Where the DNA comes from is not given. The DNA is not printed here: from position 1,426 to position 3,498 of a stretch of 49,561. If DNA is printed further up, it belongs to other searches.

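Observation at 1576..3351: Endolysin with unusual CHAP / 2x SH3b / GH25 order and a cationic amphipathic C-terminal helix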

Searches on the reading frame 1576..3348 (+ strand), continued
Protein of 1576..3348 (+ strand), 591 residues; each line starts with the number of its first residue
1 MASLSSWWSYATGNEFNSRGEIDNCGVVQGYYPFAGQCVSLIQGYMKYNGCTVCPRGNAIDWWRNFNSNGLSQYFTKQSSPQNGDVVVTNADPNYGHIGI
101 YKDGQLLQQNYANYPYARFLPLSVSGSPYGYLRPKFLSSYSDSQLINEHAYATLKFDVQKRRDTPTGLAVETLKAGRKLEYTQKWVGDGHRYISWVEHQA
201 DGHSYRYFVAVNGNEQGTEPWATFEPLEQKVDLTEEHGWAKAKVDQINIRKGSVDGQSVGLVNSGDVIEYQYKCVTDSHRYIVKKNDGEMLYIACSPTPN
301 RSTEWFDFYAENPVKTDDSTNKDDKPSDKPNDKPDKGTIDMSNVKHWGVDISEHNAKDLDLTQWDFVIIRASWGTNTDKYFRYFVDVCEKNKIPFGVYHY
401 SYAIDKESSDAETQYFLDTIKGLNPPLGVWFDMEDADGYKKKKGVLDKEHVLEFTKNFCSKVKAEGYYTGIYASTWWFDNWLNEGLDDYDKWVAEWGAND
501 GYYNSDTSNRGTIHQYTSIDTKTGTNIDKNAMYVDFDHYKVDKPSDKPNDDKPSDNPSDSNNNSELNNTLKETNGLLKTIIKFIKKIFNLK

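Call 22: find_related_loci(query=A1, collection=genome_contigs, flank=4000)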
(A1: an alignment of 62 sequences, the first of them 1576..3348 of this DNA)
Query A1 (591 aa) in genome_contigs; peptide patterns used: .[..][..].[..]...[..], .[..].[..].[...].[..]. (x = any residue, [..] = any of these).
177 stretches matched a pattern; 165 encode a relative of the query (tblastn E <= 1e-3); the best 80 are kept; 80 distinct loci.
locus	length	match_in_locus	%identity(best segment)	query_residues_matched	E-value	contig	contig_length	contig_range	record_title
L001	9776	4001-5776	44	1-590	1e-143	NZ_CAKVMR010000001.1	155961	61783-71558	MAG: uncultured Holdemanella sp. isolate REFINED_METABAT215_TOP10_CONTIGS_1500_ASSEMBLY_K77_MERGED__Hadza_MoBio_hadza-E-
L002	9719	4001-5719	44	30-590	9e-142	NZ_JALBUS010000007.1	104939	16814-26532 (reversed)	Absicoccus intestinalis strain Cla-KB-P134 seq7, whole genome shotgun sequence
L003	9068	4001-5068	52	139-591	3e-109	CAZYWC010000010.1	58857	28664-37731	MAG TPA_asm: uncultured Vampirovibrio sp. isolate binchicken_co323_251 genome assembly, contig: NODE_327_length_58857_co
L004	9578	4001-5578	37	69-590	1e-95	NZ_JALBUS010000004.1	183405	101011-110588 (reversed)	Absicoccus intestinalis strain Cla-KB-P134 seq4, whole genome shotgun sequence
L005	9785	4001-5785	34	28-590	5e-84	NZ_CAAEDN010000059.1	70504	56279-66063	MAG: uncultured Holdemanella sp. isolate HGM09869, whole genome shotgun sequence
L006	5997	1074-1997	44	145-553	4e-72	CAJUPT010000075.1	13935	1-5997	MAG TPA_asm: uncultured Lachnospiraceae bacterium isolate MGBC164422 genome assembly, contig: MGBC164422.75, whole genom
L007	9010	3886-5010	35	232-590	1e-53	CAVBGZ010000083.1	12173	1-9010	Waltera intestinalis isolate H07666-L1_cleanbin_000013 genome assembly, contig: Spades_H07666-L1_contig_3877, whole geno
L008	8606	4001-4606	46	335-540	5e-50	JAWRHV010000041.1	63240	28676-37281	MAG: Erysipelotrichaceae bacterium isolate RFS22 c_000000113421, whole genome shotgun sequence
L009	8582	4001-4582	47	348-547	3e-49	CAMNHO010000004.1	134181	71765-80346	MAG: uncultured Faecalitalea sp. isolate SRR873597_bin.166_metaWRAP_v1.3_MAG genome assembly, contig: NODE.127_length_13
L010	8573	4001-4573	46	347-543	5e-49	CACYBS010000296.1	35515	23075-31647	MAG: Erysipelothrix rhusiopathiae isolate RUG11795 genome assembly, contig: RUG11795_asm_296, whole genome shotgun seque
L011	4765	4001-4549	48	348-535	3e-45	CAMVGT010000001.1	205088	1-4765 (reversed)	MAG TPA_asm: uncultured Erysipelotrichaceae bacterium isolate SRR8387716_bin.113_metaWRAP_v1.3_MAG genome assembly, cont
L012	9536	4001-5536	37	75-590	3e-98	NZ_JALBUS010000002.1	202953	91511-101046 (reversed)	Absicoccus intestinalis strain Cla-KB-P134 seq2, whole genome shotgun sequence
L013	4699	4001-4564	42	348-539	2e-40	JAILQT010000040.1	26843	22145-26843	MAG: Solobacterium sp. isolate RUI365 k141_3491644_flag=0_multi=10.0000_len=26843, whole genome shotgun sequence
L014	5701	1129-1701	47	348-536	5e-40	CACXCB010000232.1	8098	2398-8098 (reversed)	MAG: uncultured Erysipelotrichaceae bacterium isolate RUG11122 genome assembly, contig: RUG11122_asm_232, whole genome s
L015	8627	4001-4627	38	341-539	2e-39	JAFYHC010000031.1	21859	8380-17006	MAG: Solobacterium sp. isolate RGIG7085 Sheep_Rumen.Co__c1162708, whole genome shotgun sequence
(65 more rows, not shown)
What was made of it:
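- On AMP-like C-terminal region of lysins from Gram-negative phages: Full-length homologues lie in Holdemanella and Absicoccus genomes (call 22).
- It rests on homologues in Holdemanella and Absicoccus genomes (call 22), and some MAG assignments disagree (L003, L007).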

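Call 25: predict_structure(alignment_id=A1)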
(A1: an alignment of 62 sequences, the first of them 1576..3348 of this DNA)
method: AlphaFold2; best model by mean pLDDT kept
length: 591 residues; sequences in the alignment: 62
mean_pLDDT: 82.7   pTM: 0.42
mean pLDDT of the five models: 82.7, 81.9, 81.8, 79.9, 78.5
residues with pLDDT >= 90: 303; 70-90: 197; 50-70: 30; < 50: 61
segments of 3 or more residues with pLDDT < 50: 315-338, 544-577
pLDDT, mean of each block of 10 residues (from residue 1): 79 96 93 94 92 89 91 90 93 91 95 94 89 80 82 93 85 93 85 89 87 75 77 90 79 79 80 87 86 85 79 52 28 42 91 90 95 97 97 97 96 98 95 87 93 97 96 92 92 84 85 90 79 95 47 31 32 49 59 39
secondary structure, 60 per line:
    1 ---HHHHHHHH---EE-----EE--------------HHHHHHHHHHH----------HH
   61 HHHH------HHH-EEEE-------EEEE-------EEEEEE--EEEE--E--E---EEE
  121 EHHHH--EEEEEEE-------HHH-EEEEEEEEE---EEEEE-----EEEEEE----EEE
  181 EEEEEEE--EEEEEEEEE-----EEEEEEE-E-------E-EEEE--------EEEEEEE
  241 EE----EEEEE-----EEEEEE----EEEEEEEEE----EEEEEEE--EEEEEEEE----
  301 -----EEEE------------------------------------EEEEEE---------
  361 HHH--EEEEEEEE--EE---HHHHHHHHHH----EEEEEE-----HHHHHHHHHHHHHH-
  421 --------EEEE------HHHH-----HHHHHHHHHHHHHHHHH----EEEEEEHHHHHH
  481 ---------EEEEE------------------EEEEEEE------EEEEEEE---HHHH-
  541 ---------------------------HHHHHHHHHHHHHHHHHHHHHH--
elements in order: H4-11 H38-48 H59-64 E75-78 E86-89 E97-102 E105-108 E118-121 H122-125 E128-134 E146-154 E158-162 E168-173 E178-187 E190-198 E204-210 E222-225 E234-242 E247-251 E257-262 E267-275 E280-286 E289-296 E306-309 E346-351 E366-373 H381-390 E395-400 H406-419 E429-432 H439-442 H448-464 E469-474 H475-480 E490-494 E513-519 E526-532 H536-539 H568-589
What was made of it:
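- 2512..2595 (+): Disordered linker 1 (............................). AF2 pLDDT is below 50 over residues 315-338 (call 25).
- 3199..3276 (+): Disordered acidic linker 2 (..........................), net charge -4. AF2 pLDDT is below 50 over residues 544-577 (call 25).
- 3277..3348 (+): C-terminal cationic amphipathic helix (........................), net charge +5. AF2 predicts a helix at 568-589 (call 25).
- Checked: AF2 gives four confident domains, two disordered linkers (315-338 and 544-577, pLDDT below 50) and a terminal helix at 568-589 (call 25).
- AF2 places the helix with low confidence (pLDDT 50-59, call 25), so nothing is known about its contacts.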

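Call 29: fold_search(model_id=the predicted structure, library=pdb)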
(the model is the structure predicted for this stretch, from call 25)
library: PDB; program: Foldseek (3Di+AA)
matches with E <= 10: 846; with E <= 0.001: 38
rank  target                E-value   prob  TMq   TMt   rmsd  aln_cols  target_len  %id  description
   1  2wwc                  7.4e-10  1.00  0.29  0.39  10.3       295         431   19  3D-structure of the modular autolysin LytC from Streptococcus pneumoniae in complex with synthetic peptidoglycan ligand (released 2010-04-21)
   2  2wwd_A                7.9e-10  1.00  0.28  0.38  11.4       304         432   19  3D-structure of the modular autolysin LytC from Streptococcus pneumoniae in complex with pneummococcal peptidoglycan f (released 2010-04-21)
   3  2ww5                  8.3e-10  1.00  0.29  0.39  10.4       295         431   19  3D-structure of the modular autolysin LytC from Streptococcus pneumoniae at 1.6 A resolution (released 2010-04-21)
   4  4jz5                  1.2e-09  1.00  0.27  0.73   3.5       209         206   23  High-resolution structure of catalytic domain of endolysin ply40 from bacteriophage P40 of Listeria monocytogenes (released 2014-04-09)
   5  4ff5                  1.4e-09  1.00  0.28  0.70   3.8       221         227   18  Structure basis of a novel virulence factor GHIP a glycosyl hydrolase 25 of Streptococcus pneumoniae participating in ho (released 2013-07-17)
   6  5a6s_A                1.9e-09  1.00  0.26  0.54   4.5       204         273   20  Crystal structure of the CTP1L endolysin reveals how its activity is regulated by a secondary translation product (released 2015-12-30)
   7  2wag                  2.3e-09  1.00  0.29  0.74   4.4       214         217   20  The Structure of a family 25 Glycosyl hydrolase from Bacillus anthracis. (released 2009-06-23)
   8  2nw0_A                4.9e-08  1.00  0.26  0.76   4.2       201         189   20  Crystal structure of a lysin (released 2006-12-05)
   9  4kru                  7.7e-08  1.00  0.26  0.68   3.7       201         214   20  X-ray structure of catalytic domain of endolysin from clostridium perfringens phage phiSM101 (released 2014-04-02)
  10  2x8r_B                9.6e-08  1.00  0.27  0.70   4.5       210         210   18  The structure of a family GH25 lysozyme from Aspergillus fumigatus (released 2010-09-08)
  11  6zm8                  9.6e-08  1.00  0.26  0.67   4.7       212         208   19  Structure of muramidase from Acremonium alcalophilum (released 2021-07-14)
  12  5d76_B                1.1e-07  1.00  0.14  0.31  14.3       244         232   20  The crystal structure of Ly7917 with the hydrolyzing product of MDP (released 2016-08-17)
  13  2x8r_A                1.2e-07  1.00  0.27  0.70   4.5       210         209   18  The structure of a family GH25 lysozyme from Aspergillus fumigatus (released 2010-09-08)
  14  5d74_A                1.3e-07  1.00  0.13  0.31  14.7       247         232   20  The crystal structure of Ly7917 (released 2016-08-17)
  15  6zmv_A                1.4e-07  1.00  0.26  0.68   4.8       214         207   20  Structure of muramidase from Trichobolus zukalii (released 2021-07-14)
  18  8h1i_A                2.7e-07  1.00  0.18  0.38  15.2       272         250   23  Crystal structure of PlyGRCS, a bacteriophage Endolysin in complex with Cold shock protein C (released 2023-10-18)
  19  5d74_B                4.7e-07  1.00  0.14  0.31  14.5       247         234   19  The crystal structure of Ly7917 (released 2016-08-17)
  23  5udm_A                1.1e-06  1.00  0.13  0.32  15.0       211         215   25  Phage-associated cell wall hydrolase PlyPy from Streptococcus pyogenes, space group P6522 (released 2017-12-27)
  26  5udm_B                2.0e-06  1.00  0.16  0.37  15.8       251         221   24  Phage-associated cell wall hydrolase PlyPy from Streptococcus pyogenes, space group P6522 (released 2017-12-27)
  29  5leo_A                1.5e-04  1.00  0.12  0.70   3.2        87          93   23  Complex structure of lysostaphin SH3b domain with peptidoglycan fragment (released 2017-07-12)
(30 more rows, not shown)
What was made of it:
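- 1576..1989 (+): CHAP peptidase domain (residues 1-138); catalytic Cys38 at nt 1687-1689 and His97 at nt 1864-1866. Foldseek hits Ly7917, PlyGRCS and PlyPy (call 29).
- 2596..3198 (+): GH25 muramidase domain (residues 341-541); invariant acidic residues D350 (nt 2623-2625), D432 (2869-2871), E434 (2875-2877) and D528 (3157-3159). Foldseek hits LytC, Ply40, CTP1L and PlyB (call 29).
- On CHAP domain (Pfam PF05257): Foldseek hits the CHAP lysins Ly7917 (5d74), PlyGRCS (8h1i) and PlyPy (5udm) at probability 1.0 (call 29).
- On Glycoside hydrolase family 25 (Pfam PF01183): Foldseek target TM-scores are 0.67-0.76 to Ply40 (4jz5), 2wag, PlyB (2nw0) and phiSM101 (4kru) (call 29).
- On SH3b wall-binding domain (Pfam SH3_5, PF08460): Foldseek hits lysostaphin 5leo (TM 0.70), ALE-1, 2638A and PlySb (TM 0.76) (call 29).
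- Closest known: PlySs2 / Ly7917 and PlyPy. Same: The N-terminal half (CHAP plus SH3b) matches them in fold (call 29).
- Checked: The AF2 model matches lysostaphin, ALE-1 and phage 2638A SH3b folds, with target TM-scores of 0.65-0.76 (calls 25, 29).
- Foldseek matched CTP1L, whose PDB title says its activity is regulated by a secondary translation product (5a6s, call 29).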

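Call 43: get_annotated_region(hit=H1, flank=2500)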
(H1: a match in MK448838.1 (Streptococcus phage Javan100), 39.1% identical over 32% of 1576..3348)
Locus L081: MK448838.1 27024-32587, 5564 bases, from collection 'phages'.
description: Streptococcus phage Javan100, complete genome.
organism: Streptococcus phage Javan100 (NCBI taxid 2547973)
taxonomy: Viruses; Duplodnaviria; Heunggongvirae; Uroviricota; Caudoviricetes
host: Streptococcus constellatus 925_SCON; source: -; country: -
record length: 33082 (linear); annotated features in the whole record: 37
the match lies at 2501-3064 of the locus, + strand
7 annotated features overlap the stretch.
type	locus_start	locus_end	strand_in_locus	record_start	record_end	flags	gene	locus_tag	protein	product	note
CDS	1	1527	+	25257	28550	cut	-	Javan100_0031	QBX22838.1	endopeptidase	-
CDS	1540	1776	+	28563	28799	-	-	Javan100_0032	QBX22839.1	hypothetical protein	-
CDS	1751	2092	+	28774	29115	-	-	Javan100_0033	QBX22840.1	hypothetical protein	-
CDS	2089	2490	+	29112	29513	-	-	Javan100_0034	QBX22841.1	holin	Holin, toxin secretion/phage lysis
CDS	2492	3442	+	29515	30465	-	-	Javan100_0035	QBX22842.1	lysin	lysin, 1,4-beta-N-acetylmuramidase or lysozyme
CDS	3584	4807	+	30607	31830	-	-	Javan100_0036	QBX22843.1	site-specific recombinase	-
CDS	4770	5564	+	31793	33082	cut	-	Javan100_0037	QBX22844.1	site-specific recombinase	-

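Call 57: find_encoding_contigs(protein=P0001, flank=6000, max_places=4)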
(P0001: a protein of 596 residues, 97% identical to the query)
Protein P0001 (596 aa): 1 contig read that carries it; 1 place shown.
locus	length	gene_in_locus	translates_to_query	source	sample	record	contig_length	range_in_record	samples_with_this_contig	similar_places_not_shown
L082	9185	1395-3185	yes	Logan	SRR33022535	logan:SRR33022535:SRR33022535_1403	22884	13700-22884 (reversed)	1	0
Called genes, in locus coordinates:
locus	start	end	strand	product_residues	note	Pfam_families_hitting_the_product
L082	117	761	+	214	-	-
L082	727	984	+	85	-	PF16945:Phage_r1t_holin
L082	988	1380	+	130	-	-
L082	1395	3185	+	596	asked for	PF05257:CHAP, PF01183:Glyco_hydro_25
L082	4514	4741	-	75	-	-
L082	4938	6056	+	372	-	PF14657:Arm-DNA-bind_4 (faint), PF00589:Phage_integrase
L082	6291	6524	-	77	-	PF12844:HTH_19, PF13560:HTH_31 (weak)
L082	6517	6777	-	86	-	PF13560:HTH_31 (weak), PF01381:HTH_3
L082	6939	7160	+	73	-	PF02796:HTH_7 (faint), PF01381:HTH_3, PF13443:HTH_26 (weak)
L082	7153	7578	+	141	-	-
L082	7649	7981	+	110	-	-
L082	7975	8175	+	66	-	-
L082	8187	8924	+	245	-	PF04404:ERF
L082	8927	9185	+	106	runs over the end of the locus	-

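Call 61: search_protein_families(library=pfam, proteins=[P0088, P0092], max_evalue=0.01)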
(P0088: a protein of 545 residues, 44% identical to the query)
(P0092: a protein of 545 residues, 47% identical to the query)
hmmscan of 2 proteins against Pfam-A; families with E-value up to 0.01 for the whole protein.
P0088 (545 aa): 1 family
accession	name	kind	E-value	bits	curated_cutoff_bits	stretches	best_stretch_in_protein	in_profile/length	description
PF01183.26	Glyco_hydro_25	-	5.9e-23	82.5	27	1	323-491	1-176/180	Glycosyl hydrolases family 25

P0092 (545 aa): 1 family
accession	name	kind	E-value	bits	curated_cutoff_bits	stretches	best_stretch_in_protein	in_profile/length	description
PF01183.26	Glyco_hydro_25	-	4.5e-21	76.4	27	1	318-485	1-175/180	Glycosyl hydrolases family 25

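Call 71: get_annotated_region(hit=H36, flank=2000)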
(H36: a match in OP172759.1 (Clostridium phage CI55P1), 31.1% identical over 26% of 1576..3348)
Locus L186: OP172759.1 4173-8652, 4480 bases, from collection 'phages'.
description: Clostridium phage CI55P1, complete genome.
organism: Clostridium phage CI55P1 (NCBI taxid 2968677)
taxonomy: Viruses; Duplodnaviria; Heunggongvirae; Uroviricota; Caudoviricetes
host: Clostridium_AQ sp003481775 DA55; source: municipal sewage; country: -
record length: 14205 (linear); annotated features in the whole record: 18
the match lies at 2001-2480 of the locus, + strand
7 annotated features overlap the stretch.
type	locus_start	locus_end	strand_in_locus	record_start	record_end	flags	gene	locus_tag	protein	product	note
CDS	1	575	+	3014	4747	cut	-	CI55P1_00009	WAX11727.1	DNA polymerase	-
CDS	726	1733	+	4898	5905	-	-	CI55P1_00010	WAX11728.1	DNA packaging protein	-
CDS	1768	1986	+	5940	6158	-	-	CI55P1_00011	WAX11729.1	hypothetical protein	-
CDS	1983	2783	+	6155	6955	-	-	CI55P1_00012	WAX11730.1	hypothetical protein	-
CDS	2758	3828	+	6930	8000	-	-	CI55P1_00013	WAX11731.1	morphogenesis protein 1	-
CDS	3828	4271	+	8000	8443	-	-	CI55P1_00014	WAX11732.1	hypothetical protein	-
CDS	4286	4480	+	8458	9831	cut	-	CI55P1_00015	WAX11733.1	major capsid protein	-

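Call 72: get_annotated_region(hit=H27, flank=2000)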
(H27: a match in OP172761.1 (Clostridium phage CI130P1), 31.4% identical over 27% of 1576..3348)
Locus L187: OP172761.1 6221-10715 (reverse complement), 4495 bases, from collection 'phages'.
description: Clostridium phage CI130P1, complete genome.
organism: Clostridium phage CI130P1 (NCBI taxid 2968669)
taxonomy: Viruses; Duplodnaviria; Heunggongvirae; Uroviricota; Caudoviricetes
host: Clostridium_AQ innocuum DA130; source: municipal sewage; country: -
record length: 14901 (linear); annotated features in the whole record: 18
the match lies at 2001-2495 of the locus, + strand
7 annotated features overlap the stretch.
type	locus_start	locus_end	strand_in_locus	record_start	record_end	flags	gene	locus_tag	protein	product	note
CDS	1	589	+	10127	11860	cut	-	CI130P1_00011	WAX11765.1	DNA polymerase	-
CDS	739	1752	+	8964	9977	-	-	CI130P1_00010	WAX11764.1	DNA packaging protein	-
CDS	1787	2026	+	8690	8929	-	-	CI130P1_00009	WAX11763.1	hypothetical protein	-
CDS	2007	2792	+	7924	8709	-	-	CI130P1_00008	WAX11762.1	hypothetical protein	-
CDS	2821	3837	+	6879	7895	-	-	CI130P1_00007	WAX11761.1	morphogenesis protein 1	-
CDS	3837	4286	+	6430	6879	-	-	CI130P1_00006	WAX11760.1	hypothetical protein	-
CDS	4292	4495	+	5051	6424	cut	-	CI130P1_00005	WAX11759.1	major capsid protein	-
